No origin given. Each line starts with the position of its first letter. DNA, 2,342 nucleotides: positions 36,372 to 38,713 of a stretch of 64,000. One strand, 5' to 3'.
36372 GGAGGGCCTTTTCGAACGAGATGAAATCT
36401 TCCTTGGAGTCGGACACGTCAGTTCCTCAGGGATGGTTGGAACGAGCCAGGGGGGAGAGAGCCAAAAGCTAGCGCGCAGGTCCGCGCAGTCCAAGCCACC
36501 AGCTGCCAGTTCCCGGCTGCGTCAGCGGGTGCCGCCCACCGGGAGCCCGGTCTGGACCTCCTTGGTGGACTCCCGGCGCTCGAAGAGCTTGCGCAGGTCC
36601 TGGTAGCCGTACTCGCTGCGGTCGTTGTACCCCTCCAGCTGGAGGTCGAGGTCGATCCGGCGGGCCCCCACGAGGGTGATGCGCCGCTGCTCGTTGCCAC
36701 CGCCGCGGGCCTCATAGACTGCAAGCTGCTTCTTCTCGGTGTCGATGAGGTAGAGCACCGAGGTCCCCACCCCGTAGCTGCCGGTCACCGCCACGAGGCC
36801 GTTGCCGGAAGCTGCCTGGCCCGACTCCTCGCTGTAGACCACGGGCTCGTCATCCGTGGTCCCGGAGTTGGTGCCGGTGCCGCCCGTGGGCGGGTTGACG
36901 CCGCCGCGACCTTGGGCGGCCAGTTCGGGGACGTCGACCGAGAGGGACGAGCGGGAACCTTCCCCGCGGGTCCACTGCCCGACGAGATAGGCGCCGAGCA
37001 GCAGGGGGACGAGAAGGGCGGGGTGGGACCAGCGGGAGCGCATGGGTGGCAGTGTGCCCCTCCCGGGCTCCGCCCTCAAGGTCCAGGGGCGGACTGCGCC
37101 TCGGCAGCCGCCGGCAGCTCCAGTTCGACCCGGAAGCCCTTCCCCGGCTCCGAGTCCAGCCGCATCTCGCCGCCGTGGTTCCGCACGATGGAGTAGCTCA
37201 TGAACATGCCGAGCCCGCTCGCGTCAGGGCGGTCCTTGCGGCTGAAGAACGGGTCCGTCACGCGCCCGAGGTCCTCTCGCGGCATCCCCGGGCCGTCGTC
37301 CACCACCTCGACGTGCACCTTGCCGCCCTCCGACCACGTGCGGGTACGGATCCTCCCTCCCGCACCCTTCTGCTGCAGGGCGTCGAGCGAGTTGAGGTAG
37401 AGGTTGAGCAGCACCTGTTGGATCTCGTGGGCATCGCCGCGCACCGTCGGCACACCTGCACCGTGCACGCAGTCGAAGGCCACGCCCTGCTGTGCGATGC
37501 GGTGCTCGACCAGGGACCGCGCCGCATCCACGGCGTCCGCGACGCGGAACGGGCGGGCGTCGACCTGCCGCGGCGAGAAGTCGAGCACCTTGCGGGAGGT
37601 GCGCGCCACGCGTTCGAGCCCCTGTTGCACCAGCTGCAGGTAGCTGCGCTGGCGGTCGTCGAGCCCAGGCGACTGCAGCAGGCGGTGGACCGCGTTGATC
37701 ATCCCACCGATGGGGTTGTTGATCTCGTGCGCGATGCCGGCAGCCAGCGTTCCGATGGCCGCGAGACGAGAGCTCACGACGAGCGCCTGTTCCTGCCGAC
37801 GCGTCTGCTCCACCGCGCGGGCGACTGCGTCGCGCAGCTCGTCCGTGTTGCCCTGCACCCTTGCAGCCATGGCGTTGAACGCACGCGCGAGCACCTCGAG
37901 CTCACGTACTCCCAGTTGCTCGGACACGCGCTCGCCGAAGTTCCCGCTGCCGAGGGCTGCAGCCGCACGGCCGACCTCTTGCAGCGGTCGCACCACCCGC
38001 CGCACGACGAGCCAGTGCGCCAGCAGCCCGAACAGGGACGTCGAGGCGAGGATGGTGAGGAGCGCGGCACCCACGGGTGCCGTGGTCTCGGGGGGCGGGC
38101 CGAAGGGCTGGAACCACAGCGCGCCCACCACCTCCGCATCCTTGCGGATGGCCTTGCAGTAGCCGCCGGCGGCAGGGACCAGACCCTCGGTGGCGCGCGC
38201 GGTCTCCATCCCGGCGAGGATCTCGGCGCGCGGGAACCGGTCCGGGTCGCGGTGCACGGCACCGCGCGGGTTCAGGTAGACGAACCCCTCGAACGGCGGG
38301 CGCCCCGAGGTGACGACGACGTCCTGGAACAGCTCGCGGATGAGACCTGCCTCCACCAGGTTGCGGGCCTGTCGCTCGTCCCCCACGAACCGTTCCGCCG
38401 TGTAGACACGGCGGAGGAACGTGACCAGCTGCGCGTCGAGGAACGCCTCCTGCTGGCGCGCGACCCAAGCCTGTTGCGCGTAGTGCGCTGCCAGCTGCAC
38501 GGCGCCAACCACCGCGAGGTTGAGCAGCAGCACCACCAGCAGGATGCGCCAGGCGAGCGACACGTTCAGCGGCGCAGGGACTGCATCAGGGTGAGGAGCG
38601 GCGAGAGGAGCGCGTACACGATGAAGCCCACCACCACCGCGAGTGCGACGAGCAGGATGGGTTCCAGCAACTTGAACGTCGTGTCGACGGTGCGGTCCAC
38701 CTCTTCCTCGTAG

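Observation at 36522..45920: Tightly coupled chain: giant Hanks kinase / lipoprotein / PP2C / orphan GspF-PilC platform / HAMP histidine kinase / small membrane protein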

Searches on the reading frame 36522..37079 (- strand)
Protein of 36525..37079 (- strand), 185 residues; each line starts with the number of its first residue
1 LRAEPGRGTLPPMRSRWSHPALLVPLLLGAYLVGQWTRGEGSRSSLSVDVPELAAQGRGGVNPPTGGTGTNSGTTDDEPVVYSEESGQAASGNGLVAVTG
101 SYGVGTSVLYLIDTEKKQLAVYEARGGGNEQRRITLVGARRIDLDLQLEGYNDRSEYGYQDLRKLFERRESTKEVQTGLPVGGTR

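Call 6: search_protein_families(library=pfam, proteins=[window:36525-37079:-], max_evalue=0.01)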
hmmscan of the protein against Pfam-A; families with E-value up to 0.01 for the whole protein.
window:36525-37079:- (185 aa): 0 families

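Call 9: search_protein_families(library=ncbifam, proteins=[window:36525-37079:-], max_evalue=0.01)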
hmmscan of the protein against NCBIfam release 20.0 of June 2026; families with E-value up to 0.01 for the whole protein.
window:36525-37079:- (185 aa): 0 families

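Call 33: find_homologous_proteins(query=window:36522-37043:-, max_evalue=0.001)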
Query window:36522-37043:- (173 aa): 636 proteins with E <= 0.001 among 841 candidates; the best 120 are listed.
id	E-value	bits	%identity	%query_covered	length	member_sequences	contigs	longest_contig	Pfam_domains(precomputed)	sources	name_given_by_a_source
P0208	1.0e-106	372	100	100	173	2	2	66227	-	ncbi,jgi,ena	ncbi:MAG: hypothetical protein RL148_1153 [Planctomycetota bacterium]|jgi:hypothetical protein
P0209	1.5e-94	333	90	100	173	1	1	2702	-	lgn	-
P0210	3.2e-84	299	82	98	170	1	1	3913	-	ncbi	-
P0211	8.7e-82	291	80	100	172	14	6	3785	-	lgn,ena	-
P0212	4.8e-79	282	76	100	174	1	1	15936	-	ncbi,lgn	-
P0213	1.4e-69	251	78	95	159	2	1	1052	-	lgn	-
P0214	5.1e-66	240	74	90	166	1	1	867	-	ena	-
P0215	1.4e-49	186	59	97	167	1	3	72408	-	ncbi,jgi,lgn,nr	ncbi:MAG: hypothetical protein JNM25_19865 [Planctomycetes bacterium]|nr:hypothetical protein [Planc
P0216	2.1e-48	182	58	97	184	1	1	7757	-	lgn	-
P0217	3.8e-48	182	60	100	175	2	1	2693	-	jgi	-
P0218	4.0e-48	182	66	91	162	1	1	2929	-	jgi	jgi:hypothetical protein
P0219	4.4e-48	181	62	94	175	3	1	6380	-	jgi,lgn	-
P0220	7.7e-48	181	58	100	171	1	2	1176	-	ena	-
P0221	1.7e-47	180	59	94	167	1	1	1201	-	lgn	-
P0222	1.9e-47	179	61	92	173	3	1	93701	-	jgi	-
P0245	1.3e-45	173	57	94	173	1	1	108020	-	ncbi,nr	ncbi:MAG: hypothetical protein KF830_07885 [Planctomycetes bacterium]|nr:hypothetical protein [Planc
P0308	8.6e-43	164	58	87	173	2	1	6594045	-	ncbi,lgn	ncbi:MAG: hypothetical protein ACE37K_02225 [Planctomycetota bacterium]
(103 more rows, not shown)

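Call 45: predict_structure(alignment_id=A3)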
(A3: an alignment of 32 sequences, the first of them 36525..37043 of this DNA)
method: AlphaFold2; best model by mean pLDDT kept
length: 173 residues; sequences in the alignment: 32
mean_pLDDT: 62.1   pTM: 0.36
mean pLDDT of the five models: 62.1, 62.1, 61.6, 61.1, 60.5
residues with pLDDT >= 90: 8; 70-90: 59; 50-70: 41; < 50: 65
segments of 3 or more residues with pLDDT < 50: 30-73, 136-143, 164-168, 170-173
pLDDT, mean of each block of 10 residues (from residue 1): 66 91 71 44 37 40 38 62 83 81 85 71 78 50 57 59 48 46
secondary structure, 60 per line:
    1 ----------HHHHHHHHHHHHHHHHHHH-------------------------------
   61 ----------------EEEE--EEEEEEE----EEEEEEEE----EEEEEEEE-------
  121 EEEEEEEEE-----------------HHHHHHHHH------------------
elements in order: H11-29 E77-80 E83-89 E94-101 E106-113 E121-129 H147-155

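Call 49: fold_search(model_id=the predicted structure, library=pdb)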
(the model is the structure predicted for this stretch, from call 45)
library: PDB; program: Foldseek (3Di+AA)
matches with E <= 10: 311; with E <= 0.001: 0
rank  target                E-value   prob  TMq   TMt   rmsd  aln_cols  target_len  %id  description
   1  6x0m_P                3.7e-01  0.28  0.19  0.09   8.3        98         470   18  Bridging of double-strand DNA break activates PARP2/HPF1 to modify chromatin (released 2020-09-16)
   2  3nad_B                5.3e-01  0.38  0.22  0.23  11.8       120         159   10  Crystal Structure of Phenolic Acid Decarboxylase from Bacillus pumilus UI-670 (released 2010-11-10)
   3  4alb_A                6.6e-01  0.47  0.23  0.25  11.3       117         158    8  Structure of Phenolic Acid Decarboxylase from Bacillus subtilis: Tyr19Ala mutant in complex with coumaric acid (released 2012-08-22)
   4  3nx1_B                8.8e-01  0.57  0.21  0.22   5.6        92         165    9  Crystal structure of Enterobacter sp. Px6-4 Ferulic Acid Decarboxylase (released 2011-02-16)
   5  8eb9                  9.3e-01  0.33  0.21  0.34   4.7        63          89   17  Crystal structure of SIX8 from Fusarium oxysporum f. sp. lycopersici (released 2023-06-21)
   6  4alb_B                1.0e+00  0.38  0.24  0.25  10.4       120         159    8  Structure of Phenolic Acid Decarboxylase from Bacillus subtilis: Tyr19Ala mutant in complex with coumaric acid (released 2012-08-22)
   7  4u9c_B                1.0e+00  0.30  0.16  0.10   3.2        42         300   14  STRUCTURE OF THE LBPB N-LOBE FROM NEISSERIA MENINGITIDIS (released 2014-10-22)
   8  6f5f_C                1.1e+00  0.38  0.20  0.28   7.3        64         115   19  Structure of ARTD2/PARP2 WGR domain bound to double strand DNA with 5 nucleotide overhang and 5'phosphate (released 2018-10-10)
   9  7ui9_B                1.1e+00  0.16  0.15  0.03  14.8        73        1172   20  Core Mediator-PICearly (Copy A) (released 2023-02-15)
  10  4u9c_A                1.2e+00  0.51  0.18  0.12   3.2        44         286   16  STRUCTURE OF THE LBPB N-LOBE FROM NEISSERIA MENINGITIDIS (released 2014-10-22)
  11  4v96_BA               1.2e+00  0.28  0.16  0.17  15.7        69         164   14  The structure of a 1.8 MDa viral genome injection device suggests alternative infection mechanisms (released 2014-07-09)
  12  6usj_V                1.2e+00  0.13  0.19  0.27   8.4       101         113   17  Structure of two nucleosomes bridged by human PARP2 (released 2020-10-14)
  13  6f5b_A                1.3e+00  0.35  0.20  0.29   7.2        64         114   19  Structure of ARTD2/PARP2 WGR domain bound to double stranded DNA with 5'phosphate (released 2018-10-10)
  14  8g0h_D                1.3e+00  0.20  0.21  0.09  11.2       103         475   14  Human PARP1 deltaV687-E688 bound to UKTT5 (compound 10) and to a DNA double strand break. (released 2024-02-07)
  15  8g0h_B                1.3e+00  0.16  0.21  0.09  11.1       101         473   14  Human PARP1 deltaV687-E688 bound to UKTT5 (compound 10) and to a DNA double strand break. (released 2024-02-07)
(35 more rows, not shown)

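Call 54: search_protein_families(library=pfam, proteins=[window:36525-37043:-], max_evalue=5)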
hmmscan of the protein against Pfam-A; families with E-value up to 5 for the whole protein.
window:36525-37043:- (173 aa): 0 families

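Call 63: find_encoding_contigs(protein=P0308, flank=10000, max_places=1)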
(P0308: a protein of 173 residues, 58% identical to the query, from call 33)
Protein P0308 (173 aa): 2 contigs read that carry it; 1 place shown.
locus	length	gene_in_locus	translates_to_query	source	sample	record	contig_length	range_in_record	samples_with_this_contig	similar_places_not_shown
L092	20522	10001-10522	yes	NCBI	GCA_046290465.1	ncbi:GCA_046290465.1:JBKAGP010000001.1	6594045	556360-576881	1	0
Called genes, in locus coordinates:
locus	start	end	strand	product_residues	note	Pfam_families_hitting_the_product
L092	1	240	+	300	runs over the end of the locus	PF01149:Fapy_DNA_glyco, PF06831:H2TH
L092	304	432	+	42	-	-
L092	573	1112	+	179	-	PF03803:Scramblase, PF04525:LOR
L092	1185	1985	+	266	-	-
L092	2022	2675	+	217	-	-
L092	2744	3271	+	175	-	-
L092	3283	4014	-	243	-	PF00753:Lactamase_B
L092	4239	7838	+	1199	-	-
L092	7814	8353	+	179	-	-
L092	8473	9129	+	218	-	PF06175:MiaE, PF02915:Rubrerythrin (weak)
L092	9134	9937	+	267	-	PF05057:DUF676 (weak), PF12697:Abhydrolase_6 (weak)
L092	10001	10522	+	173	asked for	-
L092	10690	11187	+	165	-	-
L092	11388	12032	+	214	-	PF00691:OmpA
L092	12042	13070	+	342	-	PF03781:FGE-sulfatase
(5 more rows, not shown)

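Call 64: find_encoding_contigs(protein=P0245, flank=10000, max_places=1)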
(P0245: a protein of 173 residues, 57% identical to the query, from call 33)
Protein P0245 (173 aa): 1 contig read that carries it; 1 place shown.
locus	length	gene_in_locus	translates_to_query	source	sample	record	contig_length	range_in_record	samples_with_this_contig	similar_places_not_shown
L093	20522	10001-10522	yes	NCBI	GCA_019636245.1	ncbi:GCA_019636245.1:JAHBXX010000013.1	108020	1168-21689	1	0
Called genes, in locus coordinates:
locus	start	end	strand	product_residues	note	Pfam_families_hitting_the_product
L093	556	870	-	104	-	-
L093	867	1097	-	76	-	-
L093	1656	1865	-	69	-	-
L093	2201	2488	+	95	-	-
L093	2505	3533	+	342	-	PF02163:Peptidase_M50, PF20216:DUF6576 (weak)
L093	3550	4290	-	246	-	PF00753:Lactamase_B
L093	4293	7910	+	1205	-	-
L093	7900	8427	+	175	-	-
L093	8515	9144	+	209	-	PF06175:MiaE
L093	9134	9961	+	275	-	PF12146:Hydrolase_4 (weak)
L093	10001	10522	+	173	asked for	-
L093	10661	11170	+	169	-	-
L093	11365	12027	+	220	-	PF00691:OmpA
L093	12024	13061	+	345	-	PF03781:FGE-sulfatase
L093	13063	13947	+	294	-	PF00398:RrnaAD, PF13649:Methyltransf_25 (weak)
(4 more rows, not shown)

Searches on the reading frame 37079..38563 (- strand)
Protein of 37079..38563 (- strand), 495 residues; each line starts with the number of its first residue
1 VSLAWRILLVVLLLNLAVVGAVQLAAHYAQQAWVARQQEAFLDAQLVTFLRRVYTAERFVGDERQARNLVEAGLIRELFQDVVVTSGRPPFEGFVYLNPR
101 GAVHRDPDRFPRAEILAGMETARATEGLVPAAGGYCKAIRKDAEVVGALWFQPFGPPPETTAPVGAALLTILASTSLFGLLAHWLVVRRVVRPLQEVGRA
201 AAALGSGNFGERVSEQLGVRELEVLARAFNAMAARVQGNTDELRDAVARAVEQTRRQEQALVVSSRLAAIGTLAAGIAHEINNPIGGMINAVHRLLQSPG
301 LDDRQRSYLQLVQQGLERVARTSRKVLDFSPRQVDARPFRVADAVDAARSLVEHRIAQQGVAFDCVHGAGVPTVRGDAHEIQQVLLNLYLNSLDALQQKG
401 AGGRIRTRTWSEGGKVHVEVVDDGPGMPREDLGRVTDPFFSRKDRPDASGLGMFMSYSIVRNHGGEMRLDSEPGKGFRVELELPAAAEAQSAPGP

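Call 6: search_protein_families(library=pfam, proteins=[window:37079-38563:-], max_evalue=0.01)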
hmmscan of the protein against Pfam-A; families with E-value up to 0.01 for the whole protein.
window:37079-38563:- (495 aa): 4 families
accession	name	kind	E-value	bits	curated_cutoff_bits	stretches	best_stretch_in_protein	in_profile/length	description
PF02518.31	HATPase_c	-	5.4e-22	78.8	26.4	1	376-486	1-110/111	Histidine kinase-, DNA gyrase B-, and HSP90-like ATPase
PF00672.30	HAMP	-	4.8e-12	46.4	25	1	185-237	1-52/53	HAMP domain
PF00512.31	HisKA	-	3.1e-11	43.6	26.9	1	271-330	3-61/66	His Kinase A (phospho-acceptor) domain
PF13581.12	HATPase_c_2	-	2.5e-05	24.7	27.4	1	389-462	40-111/127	Histidine kinase-like ATPase domain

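Call 9: search_protein_families(library=ncbifam, proteins=[window:37079-38563:-], max_evalue=0.01)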
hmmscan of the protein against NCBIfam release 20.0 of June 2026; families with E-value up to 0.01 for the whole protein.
window:37079-38563:- (495 aa): 83 families (the best 25 are shown)
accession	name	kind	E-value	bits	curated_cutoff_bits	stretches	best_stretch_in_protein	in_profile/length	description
NF008468.0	PRK11360.1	equivalog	1.2e-48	165.9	646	1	251-490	377-613/616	two-component system sensor histidine kinase AtoS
NF007688.0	PRK10364.1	equivalog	3.6e-38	131.5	479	1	252-490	222-456/460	two-component system sensor histidine kinase ZraS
NF052574.1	HisKinEspCMyxo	equivalog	6.4e-38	130.4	1200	1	246-490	393-642/785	serine histidine kinase EspC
NF010411.0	PRK13837.1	equivalog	4.3e-34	117.6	647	1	240-492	418-682/828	two-component system VirA-like sensor kinase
NF046020.1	HisKinCckABruc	equivalog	6.4e-32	110.3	1000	1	243-490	451-712/868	cell cycle histidine kinase CckA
NF052573.1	HisKinEspAMyxo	equivalog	6.9e-31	107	1400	1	248-488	362-614/755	serine histidine kinase EspA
NF010076.0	PRK13557.1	subfamily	8.3e-31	107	631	1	251-490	144-399/540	histidine kinase famiy protein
NF046026.1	HisKinCckACaul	equivalog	1.2e-29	103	1000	1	222-491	253-538/678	cell cycle histidine kinase CckA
NF038348.1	T2SS_HK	subfamily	2e-29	102.5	450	2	314-484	406-572/574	histidine kinase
NF008543.0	PRK11466.1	equivalog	6.4e-29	100.4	982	1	165-488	329-665/914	TMAO reductase system sensor histidine kinase/response regulator TorS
NF047466.1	hybrid_RR_LvrB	exception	5.8e-26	91.5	500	1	242-485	122-376/377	hybrid histidine kinase/response regulator LvrB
NF053867.1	SprKinKinDBac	equivalog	8e-25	87.2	775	1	256-487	272-499/500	sporulation kinase KinD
NF011874.0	PRK15347.1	equivalog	2.1e-24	85.7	852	1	177-487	308-616/921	two component system sensor kinase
NF012163.2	BaeS_SmeS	equivalog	7.1e-24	84.5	500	1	167-484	165-457/457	sensor histidine kinase efflux regulator BaeS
NF047794.1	HisKinPtgB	equivalog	1.4e-23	83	1000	1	169-471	339-641/656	two-component system sensor histidine kinase PgtB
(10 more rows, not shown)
